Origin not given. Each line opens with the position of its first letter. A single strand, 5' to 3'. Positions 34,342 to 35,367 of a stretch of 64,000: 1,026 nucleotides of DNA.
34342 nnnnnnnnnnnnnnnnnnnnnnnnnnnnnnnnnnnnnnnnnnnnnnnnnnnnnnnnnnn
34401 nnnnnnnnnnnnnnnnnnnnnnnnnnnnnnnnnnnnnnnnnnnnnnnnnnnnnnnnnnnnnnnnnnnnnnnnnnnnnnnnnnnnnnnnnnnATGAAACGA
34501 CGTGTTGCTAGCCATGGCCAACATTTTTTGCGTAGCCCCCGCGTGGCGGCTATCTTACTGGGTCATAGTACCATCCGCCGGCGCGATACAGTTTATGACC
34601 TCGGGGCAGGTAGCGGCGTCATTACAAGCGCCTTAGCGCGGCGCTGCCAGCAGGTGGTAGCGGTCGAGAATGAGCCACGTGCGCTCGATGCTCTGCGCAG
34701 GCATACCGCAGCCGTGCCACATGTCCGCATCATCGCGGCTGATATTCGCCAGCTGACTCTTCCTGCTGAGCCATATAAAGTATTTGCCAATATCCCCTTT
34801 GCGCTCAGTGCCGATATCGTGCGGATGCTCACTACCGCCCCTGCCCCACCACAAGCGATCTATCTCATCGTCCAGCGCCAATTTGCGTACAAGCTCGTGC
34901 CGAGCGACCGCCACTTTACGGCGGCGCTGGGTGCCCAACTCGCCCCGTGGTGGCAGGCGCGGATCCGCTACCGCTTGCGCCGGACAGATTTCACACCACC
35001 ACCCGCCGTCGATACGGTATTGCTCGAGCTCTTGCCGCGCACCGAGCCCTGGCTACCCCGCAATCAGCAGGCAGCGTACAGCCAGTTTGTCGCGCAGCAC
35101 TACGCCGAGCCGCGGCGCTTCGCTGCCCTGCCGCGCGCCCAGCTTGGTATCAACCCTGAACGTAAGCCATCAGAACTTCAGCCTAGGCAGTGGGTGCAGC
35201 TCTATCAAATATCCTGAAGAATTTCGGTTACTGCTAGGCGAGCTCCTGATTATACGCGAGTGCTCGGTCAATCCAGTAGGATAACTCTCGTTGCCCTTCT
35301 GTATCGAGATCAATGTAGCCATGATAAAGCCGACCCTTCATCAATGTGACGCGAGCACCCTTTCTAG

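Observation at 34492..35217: Erm-like rRNA adenine methyltransferase in a high-GC block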

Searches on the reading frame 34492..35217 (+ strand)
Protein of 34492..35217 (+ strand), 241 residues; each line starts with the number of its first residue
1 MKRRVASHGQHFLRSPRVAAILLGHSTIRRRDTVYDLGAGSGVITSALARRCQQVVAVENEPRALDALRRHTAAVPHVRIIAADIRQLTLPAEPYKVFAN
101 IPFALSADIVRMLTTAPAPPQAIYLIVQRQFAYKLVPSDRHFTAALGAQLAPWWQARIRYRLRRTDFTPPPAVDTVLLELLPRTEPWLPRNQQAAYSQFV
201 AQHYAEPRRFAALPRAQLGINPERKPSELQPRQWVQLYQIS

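Call 3: search_protein_families(library=pfam, proteins=[window:34492-35217:+], max_evalue=0.01)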
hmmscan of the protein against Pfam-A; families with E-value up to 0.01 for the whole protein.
window:34492-35217:+ (241 aa): 9 families
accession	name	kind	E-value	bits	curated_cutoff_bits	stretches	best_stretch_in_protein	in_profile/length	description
PF00398.26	RrnaAD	-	6.5e-36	124.2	24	1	7-207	7-215/263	Ribosomal RNA adenine dimethylase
PF13649.12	Methyltransf_25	-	3.3e-09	37.7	27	1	34-98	1-68/97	Methyltransferase domain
PF08241.18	Methyltransf_11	-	9.9e-08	33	21.2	1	36-93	2-59/95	Methyltransferase domain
PF05175.20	MTS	-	2.3e-06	27.8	23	1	20-108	21-113/170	Methyltransferase small domain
PF13847.12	Methyltransf_31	-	7.6e-05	22.9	27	1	30-110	3-91/145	Methyltransferase domain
PF03602.21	Cons_hypoth95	-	0.00026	21.2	24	1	31-82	42-98/182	Conserved hypothetical protein 95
PF08242.18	Methyltransf_12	-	0.0012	20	30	1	36-109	2-68/98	Methyltransferase domain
PF05401.17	NodS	-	0.0066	16.7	24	1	26-92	39-105/201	Nodulation protein S (NodS)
PF01728.25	FtsJ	-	0.0069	16.8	24.1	1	27-110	18-100/181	FtsJ-like methyltransferase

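Call 4: search_protein_families(library=ncbifam, proteins=[window:34492-35217:+], max_evalue=0.01)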
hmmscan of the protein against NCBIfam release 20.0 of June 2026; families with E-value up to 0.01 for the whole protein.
window:34492-35217:+ (241 aa): 44 families (the best 25 are shown)
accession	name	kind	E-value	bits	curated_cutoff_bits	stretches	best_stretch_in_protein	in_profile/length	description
NF000499.2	Erm23S_rRNA_broad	equivalog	2.2e-54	184.5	212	1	8-239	1-242/244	23S ribosomal RNA methyltransferase Erm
TIGR00755.1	ksgA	equivalog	1.5e-33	116.2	171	1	7-211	6-212/256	16S rRNA (adenine(1518)-N(6)/adenine(1519)-N(6))-dimethyltransferase RsmA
NF000337.1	erm_SHROVE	exception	1.5e-31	109.6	320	1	5-202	3-198/248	ErmE/ErmH/ErmO/ErmR family 23S rRNA (adenine(2058)-N(6))-methyltransferase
NF012222.1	erm_A_23S_MT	exception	5.2e-24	85.1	475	1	1-203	1-198/243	23S rRNA (adenine(2058)-N(6))-methyltransferase Erm(A)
NF000087.1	ErmO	exception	2.6e-22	79.5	450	1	8-202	11-205/259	23S rRNA (adenine(2058)-N(6))-methyltransferase Erm(O)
NF000077.1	Erm42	exception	2.7e-22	79.4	600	1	9-180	19-189/303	23S rRNA (adenine(2058)-N(6))-methyltransferase Erm(42)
NF045543.1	erm_G_23S_MT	exception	1.6e-20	73.9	515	1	11-201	11-196/244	23S rRNA (adenine(2058)-N(6))-methyltransferase Erm(G)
NF012223.0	erm_F_23S_MT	exception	2.3e-18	66.5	575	1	6-199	9-200/266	23S rRNA (adenine(2058)-N(6))-methyltransferase Erm(F)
NF042938.1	Erm55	exception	9.2e-18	64.2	525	1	29-203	31-200/270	23S rRNA (adenine(2058)-N(6))-methyltransferase Erm(55)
NF000024.1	ErmS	exception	9.9e-18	64.5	675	1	34-203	89-258/319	23S rRNA (adenine(2058)-N(6))-methyltransferase Erm(S)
NF012219.1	erm_C_23S_MT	exception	1.2e-17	64.3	530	1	2-202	2-197/244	23S rRNA (adenine(2058)-N(6))-methyltransferase Erm(C)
NF042988.1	Erm46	exception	1.5e-17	63.7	503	1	9-204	12-201/255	23S rRNA (adenine(2058)-N(6))-methyltransferase Erm(46)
NF000047.1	ErmV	exception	1.6e-17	63.7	500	1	34-203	39-206/259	23S rRNA (adenine(2058)-N(6))-methyltransferase Erm(V)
NF000468.1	Erm37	exception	2.7e-17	63.4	350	1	7-178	10-166/179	23S rRNA (adenine(2058)-N(6))-methyltransferase Erm(37)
NF012220.1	erm_B_23S_MT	exception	3.8e-17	62.7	525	1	8-203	7-197/245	23S rRNA (adenine(2058)-N(6))-methyltransferase Erm(B)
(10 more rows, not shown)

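Call 5: find_homologous_proteins(query=window:34492-35214:+)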
Query window:34492-35214:+ (241 aa): 1873 proteins with E <= 0.001 among 4416 candidates; the best 120 are listed.
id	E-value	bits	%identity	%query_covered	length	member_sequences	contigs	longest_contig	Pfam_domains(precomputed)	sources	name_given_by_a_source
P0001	2.0e-146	503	97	99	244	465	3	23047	PF00398.27,PF05175.21,PF13649.13,PF08241.19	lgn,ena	-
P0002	2.3e-142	490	94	99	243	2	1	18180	PF00398.27,PF05175.21,PF13649.13,PF08241.19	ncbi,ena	-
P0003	1.3e-138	478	95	99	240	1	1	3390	PF00398.27,PF05175.21,PF13649.13,PF08241.19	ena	-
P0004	2.3e-131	454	92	99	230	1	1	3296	PF00398.27,PF05175.21,PF13649.13,PF08241.19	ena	-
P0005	1.0e-106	374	98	74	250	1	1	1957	PF00398.27,PF05175.21,PF13649.13,PF08241.19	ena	-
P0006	4.0e-106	372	73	99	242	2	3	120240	PF00398.27,PF05175.21,PF13649.13,PF08241.19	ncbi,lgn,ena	-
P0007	4.3e-104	365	71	100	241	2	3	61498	PF00398.27,PF13649.13,PF08241.19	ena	-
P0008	2.6e-99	349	88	80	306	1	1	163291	PF00398.27,PF13649.13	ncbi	-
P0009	4.6e-94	332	64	100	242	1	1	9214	PF13847.13,PF00398.27,PF05175.21,PF13649.13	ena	-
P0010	4.6e-94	332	65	100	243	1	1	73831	PF13847.13,PF00398.27,PF05175.21,PF13649.13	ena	-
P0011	5.1e-94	332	65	100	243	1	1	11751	PF13847.13,PF00398.27,PF05175.21,PF13649.13,PF01135.26,PF08241.19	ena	-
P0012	7.9e-94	331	64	100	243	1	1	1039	PF13847.13,PF00398.27,PF05175.21,PF13649.13,PF01135.26,PF08241.19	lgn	-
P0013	8.1e-94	331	64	100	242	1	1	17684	PF13847.13,PF00398.27,PF05175.21,PF13649.13,PF01135.26,PF08241.19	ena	-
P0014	1.1e-93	331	64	100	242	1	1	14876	PF13847.13,PF00398.27,PF05175.21,PF13649.13,PF01728.26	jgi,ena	-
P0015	1.2e-93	331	64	100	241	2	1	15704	PF00398.27,PF05175.21,PF13649.13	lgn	-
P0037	1.5e-92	327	64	100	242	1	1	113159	PF13847.13,PF00398.27,PF05175.21,PF13649.13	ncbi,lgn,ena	-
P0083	2.9e-91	323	63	100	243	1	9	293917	PF13847.13,PF00398.27,PF05175.21,PF13649.13,PF01728.26,PF08241.19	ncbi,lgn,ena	-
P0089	5.2e-91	322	63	100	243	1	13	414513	PF13847.13,PF00398.27,PF05175.21,PF13649.13,PF01135.26,PF01728.26,PF08241.19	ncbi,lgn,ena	-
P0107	1.6e-90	321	62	100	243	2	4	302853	PF13847.13,PF00398.27,PF05175.21,PF03602.22,PF13649.13,PF01728.26,PF08241.19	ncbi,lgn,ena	-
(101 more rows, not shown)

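Call 6: search_solved_structures(query=window:34492-35214:+, show_alignments=2)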
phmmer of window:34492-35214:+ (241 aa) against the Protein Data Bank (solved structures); distinct sequences matched with E-value up to 0.001: 32.
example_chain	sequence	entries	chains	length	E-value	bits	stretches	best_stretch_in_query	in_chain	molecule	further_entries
6rbd_y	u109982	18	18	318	1e-19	74.1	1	8-181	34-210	Dimethyladenosine transferase | rRNA adenine N(6)-methyltransferase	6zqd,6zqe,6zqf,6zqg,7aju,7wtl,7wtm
6nvm_A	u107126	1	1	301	4.2e-18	68.8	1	6-198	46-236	rRNA adenine N-6-methyltransferase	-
1yub_A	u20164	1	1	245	2.5e-17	66.3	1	7-203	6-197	RRNA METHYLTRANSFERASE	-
6ifw_A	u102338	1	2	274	2.9e-17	66.1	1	4-209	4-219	Ribosomal RNA small subunit methyltransferase A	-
1qam_A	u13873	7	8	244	3.8e-17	65.7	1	4-202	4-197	ERMC' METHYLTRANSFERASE | ERMC' RRNA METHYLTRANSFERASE | RRNA METHYL TRANSFERASE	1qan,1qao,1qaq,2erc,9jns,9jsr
7f8a_A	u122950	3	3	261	1.3e-16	63.9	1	9-239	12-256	Erm(38)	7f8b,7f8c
1zq9_A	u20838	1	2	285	5.4e-16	61.9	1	8-186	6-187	Probable dimethyladenosine transferase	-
6ifs_A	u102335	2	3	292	6.5e-16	61.7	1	7-209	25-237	Ribosomal RNA small subunit methyltransferase A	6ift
7v2l_W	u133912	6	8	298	6.9e-16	61.6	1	7-209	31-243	Ribosomal RNA small subunit methyltransferase A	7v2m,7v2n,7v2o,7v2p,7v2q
6w6c_A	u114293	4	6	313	7.1e-16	61.5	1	8-186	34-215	Probable dimethyladenosine transferase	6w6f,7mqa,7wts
6ifx_A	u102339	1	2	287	1.3e-15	60.7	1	7-209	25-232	Ribosomal RNA small subunit methyltransferase A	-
6ifv_A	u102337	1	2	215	6.1e-14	55.2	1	7-186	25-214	Ribosomal RNA small subunit methyltransferase A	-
2h1r_A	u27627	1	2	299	1.2e-12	51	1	7-189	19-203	Dimethyladenosine transferase, putative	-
8x3w_A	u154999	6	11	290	1.2e-12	51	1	7-201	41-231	Probable ribosomal RNA small subunit methyltransferase A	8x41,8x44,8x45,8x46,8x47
8x4o_A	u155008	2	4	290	6e-12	48.7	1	7-201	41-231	Probable ribosomal RNA small subunit methyltransferase A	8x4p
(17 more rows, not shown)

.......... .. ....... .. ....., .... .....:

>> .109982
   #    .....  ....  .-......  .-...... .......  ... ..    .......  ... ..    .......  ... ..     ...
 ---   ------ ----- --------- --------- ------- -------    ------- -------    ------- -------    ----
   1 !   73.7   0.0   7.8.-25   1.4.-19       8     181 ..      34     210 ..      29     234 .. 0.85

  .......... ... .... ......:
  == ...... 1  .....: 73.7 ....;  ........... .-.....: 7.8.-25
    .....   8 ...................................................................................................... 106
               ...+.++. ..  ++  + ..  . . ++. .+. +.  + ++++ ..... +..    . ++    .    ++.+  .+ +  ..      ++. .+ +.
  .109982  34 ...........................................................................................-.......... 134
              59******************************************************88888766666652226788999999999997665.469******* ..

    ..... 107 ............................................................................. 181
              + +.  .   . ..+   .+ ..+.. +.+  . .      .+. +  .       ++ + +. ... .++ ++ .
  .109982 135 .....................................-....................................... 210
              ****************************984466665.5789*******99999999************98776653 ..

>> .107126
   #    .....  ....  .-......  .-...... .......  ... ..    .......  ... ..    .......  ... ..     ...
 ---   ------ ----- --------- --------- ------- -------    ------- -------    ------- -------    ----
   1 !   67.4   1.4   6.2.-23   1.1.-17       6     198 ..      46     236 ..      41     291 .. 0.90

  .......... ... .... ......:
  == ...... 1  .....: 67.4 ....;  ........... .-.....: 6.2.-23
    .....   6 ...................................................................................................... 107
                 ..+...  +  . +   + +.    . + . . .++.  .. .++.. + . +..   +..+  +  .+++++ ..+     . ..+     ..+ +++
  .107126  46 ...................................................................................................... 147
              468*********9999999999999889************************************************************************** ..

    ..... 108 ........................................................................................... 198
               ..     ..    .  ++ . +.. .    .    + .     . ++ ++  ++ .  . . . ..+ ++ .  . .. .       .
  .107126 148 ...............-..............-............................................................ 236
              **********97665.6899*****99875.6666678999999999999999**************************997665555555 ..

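Call 7: find_related_loci(query=window:34492-35214:+, collection=genome_contigs, flank=6000)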
Query window:34492-35214:+ (241 aa) in genome_contigs; peptide patterns used: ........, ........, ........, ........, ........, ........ (x = any residue, [..] = any of these).
262 stretches matched a pattern; 136 encode a relative of the query (tblastn E <= 1e-3); the best 80 are kept; 80 distinct loci.
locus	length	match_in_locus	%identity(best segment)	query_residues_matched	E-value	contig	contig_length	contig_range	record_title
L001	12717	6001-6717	99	1-239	8e-156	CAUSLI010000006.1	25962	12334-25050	MAG TPA_asm: uncultured Candidatus Saccharibacteria bacterium isolate SRR5395424_bin.24_MetaWRAP_v1.3_MAG genome assembl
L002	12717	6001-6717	98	1-239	3e-154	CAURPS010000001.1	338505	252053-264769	MAG TPA_asm: uncultured Candidatus Saccharibacteria bacterium isolate ERR9969226_bin.21_MetaWRAP_v1.3_MAG genome assembl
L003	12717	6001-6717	98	1-239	3e-154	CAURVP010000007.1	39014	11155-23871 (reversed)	MAG TPA_asm: uncultured Candidatus Saccharibacteria bacterium isolate ERR9969233_bin.28_MetaWRAP_v1.3_MAG genome assembl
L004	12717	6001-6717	98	1-239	1e-153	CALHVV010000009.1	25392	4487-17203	MAG TPA_asm: uncultured Candidatus Saccharibacteria bacterium isolate ERR589600_bin.65_CONCOCT_v1.1_MAG genome assembly,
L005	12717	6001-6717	97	1-239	8e-154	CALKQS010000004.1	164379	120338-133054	MAG TPA_asm: uncultured Candidatus Saccharibacteria bacterium isolate ERR589645_bin.9_CONCOCT_v1.1_MAG genome assembly,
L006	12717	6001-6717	98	1-239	2e-153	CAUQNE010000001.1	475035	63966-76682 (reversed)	MAG TPA_asm: uncultured Candidatus Saccharibacteria bacterium isolate ERR9968952_bin.4_MetaWRAP_v1.3_MAG genome assembly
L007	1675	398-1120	97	1-241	2e-166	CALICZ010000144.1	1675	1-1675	MAG TPA_asm: uncultured Candidatus Saccharibacteria bacterium isolate ERR589374_bin.3_CONCOCT_v1.1_MAG genome assembly,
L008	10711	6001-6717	97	1-239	3e-153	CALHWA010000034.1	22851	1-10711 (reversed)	MAG TPA_asm: uncultured Candidatus Saccharibacteria bacterium isolate ERR589623_bin.79_CONCOCT_v1.1_MAG genome assembly,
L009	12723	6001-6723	97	1-241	8e-153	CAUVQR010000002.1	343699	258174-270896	MAG TPA_asm: uncultured Candidatus Saccharibacteria bacterium isolate SRR23388460_bin.18_MetaWRAP_v1.3_MAG genome assemb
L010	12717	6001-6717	98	1-239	4e-153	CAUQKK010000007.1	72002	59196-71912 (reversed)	MAG TPA_asm: uncultured Candidatus Saccharibacteria bacterium isolate ERR9968756_bin.24_MetaWRAP_v1.3_MAG genome assembl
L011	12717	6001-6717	97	1-239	5e-153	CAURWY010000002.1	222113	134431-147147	MAG TPA_asm: uncultured Candidatus Saccharibacteria bacterium isolate ERR9969177_bin.27_MetaWRAP_v1.3_MAG genome assembl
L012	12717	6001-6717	97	1-239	6e-153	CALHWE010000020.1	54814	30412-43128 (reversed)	MAG TPA_asm: uncultured Candidatus Saccharibacteria bacterium isolate ERR589639_bin.19_CONCOCT_v1.1_MAG genome assembly,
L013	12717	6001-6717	97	1-239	1e-152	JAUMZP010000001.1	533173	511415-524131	MAG: Candidatus Saccharibacteria bacterium isolate S18M_Sa_002 NODE_3_length_533173_cov_125.350324, whole genome shotgun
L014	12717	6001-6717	97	1-239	2e-152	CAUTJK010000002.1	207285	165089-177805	MAG TPA_asm: uncultured Candidatus Saccharibacteria bacterium isolate SRR15001303_bin.15_MetaWRAP_v1.3_MAG genome assemb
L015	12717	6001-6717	97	1-239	3e-152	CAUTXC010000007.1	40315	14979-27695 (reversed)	MAG TPA_asm: uncultured Candidatus Saccharibacteria bacterium isolate ERR10228873_bin.12_MetaWRAP_v1.3_MAG genome assemb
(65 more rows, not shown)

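Call 8: list_cluster_members(proteins=[P0001, P0002, P0006, P0008, P0037, P0083, P0089, P0107])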
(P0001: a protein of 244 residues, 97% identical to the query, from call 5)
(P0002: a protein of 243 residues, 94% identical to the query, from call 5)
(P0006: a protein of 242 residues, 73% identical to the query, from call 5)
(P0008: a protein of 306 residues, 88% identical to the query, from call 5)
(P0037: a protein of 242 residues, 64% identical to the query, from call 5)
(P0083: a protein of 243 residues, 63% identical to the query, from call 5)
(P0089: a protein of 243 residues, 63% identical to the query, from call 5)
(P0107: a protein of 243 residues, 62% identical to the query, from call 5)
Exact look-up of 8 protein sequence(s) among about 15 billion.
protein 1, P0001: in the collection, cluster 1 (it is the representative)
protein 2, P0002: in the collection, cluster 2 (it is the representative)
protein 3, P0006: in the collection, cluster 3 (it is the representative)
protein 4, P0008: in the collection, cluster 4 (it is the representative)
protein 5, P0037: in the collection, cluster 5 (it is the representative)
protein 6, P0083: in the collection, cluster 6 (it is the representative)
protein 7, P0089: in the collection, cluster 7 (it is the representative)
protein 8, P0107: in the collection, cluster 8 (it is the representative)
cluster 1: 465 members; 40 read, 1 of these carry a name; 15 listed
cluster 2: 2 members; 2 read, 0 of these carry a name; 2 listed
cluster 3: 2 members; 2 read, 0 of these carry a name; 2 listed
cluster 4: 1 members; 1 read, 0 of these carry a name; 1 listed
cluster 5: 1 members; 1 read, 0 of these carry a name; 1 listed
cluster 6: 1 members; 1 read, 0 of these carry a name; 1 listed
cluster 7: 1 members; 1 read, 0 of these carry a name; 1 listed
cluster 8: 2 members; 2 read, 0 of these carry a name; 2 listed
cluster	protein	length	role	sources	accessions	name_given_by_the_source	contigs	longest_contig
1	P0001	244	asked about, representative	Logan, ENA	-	-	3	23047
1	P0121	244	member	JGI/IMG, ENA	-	rRNA (adenine-N(6)-)-methyltransferase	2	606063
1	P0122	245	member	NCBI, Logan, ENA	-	-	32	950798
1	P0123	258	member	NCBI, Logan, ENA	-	-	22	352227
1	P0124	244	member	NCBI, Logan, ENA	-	-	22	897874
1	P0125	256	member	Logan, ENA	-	-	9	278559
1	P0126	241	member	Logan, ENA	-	-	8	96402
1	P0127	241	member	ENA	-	-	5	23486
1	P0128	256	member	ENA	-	-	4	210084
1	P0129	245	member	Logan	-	-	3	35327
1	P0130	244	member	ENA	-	-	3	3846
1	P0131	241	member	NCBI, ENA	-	-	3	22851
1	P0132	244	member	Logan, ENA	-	-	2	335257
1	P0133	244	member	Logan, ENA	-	-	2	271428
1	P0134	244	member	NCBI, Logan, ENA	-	-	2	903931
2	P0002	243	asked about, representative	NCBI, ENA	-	-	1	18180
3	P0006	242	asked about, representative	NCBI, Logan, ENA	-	-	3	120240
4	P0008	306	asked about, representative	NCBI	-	-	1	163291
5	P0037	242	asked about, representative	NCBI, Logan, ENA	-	-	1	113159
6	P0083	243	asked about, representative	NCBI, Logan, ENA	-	-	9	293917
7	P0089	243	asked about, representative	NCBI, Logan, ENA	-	-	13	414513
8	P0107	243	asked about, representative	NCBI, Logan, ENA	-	-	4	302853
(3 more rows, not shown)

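Call 19: search_protein_representatives(protein=window:34492-35214:+)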
Query: 241 residues. Proteins with E-value up to 0.001 (for the whole library): 11353; up to 1e-10: 3177; up to 1e-30: 87. The best 150 are listed.
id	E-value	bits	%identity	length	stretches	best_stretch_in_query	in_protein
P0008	8.3e-100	349.3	88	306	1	37-232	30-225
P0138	4.9e-69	248.6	57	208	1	34-240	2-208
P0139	7.4e-67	241.5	93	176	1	1-125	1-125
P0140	4.9e-64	232.2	49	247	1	3-240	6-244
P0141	2.2e-62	226.8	49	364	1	5-240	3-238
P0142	1.4e-60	220.9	47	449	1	7-240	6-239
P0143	3.3e-58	213.2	49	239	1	1-239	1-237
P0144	1.4e-57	211.1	45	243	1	4-239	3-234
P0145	2.4e-54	200.5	43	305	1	6-239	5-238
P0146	2.2e-53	197.4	43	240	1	6-238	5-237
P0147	1.2e-52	195.0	41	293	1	3-240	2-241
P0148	2.7e-50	187.3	44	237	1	2-239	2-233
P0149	4.1e-50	186.7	41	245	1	3-239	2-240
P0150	1.7e-48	181.4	52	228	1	9-180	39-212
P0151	2.4e-46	174.4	49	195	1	3-188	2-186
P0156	3.4e-43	164.1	41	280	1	7-239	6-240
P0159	1.5e-40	155.4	38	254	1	3-240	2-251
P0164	9.2e-39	149.5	40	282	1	6-240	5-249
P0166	4.5e-38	147.3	36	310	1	2-204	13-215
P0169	8.7e-37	143.1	33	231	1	3-203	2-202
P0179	3.0e-35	138.0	36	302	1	3-238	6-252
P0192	2.1e-33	132.0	33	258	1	9-241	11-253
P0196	5.2e-33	130.7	32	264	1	9-210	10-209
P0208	7.0e-32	127.0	34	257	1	3-239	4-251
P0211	1.3e-31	126.2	34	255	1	7-239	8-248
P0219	5.2e-31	124.2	32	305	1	8-240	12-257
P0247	4.0e-29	118.0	31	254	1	8-238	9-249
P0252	6.6e-29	117.3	29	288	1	8-201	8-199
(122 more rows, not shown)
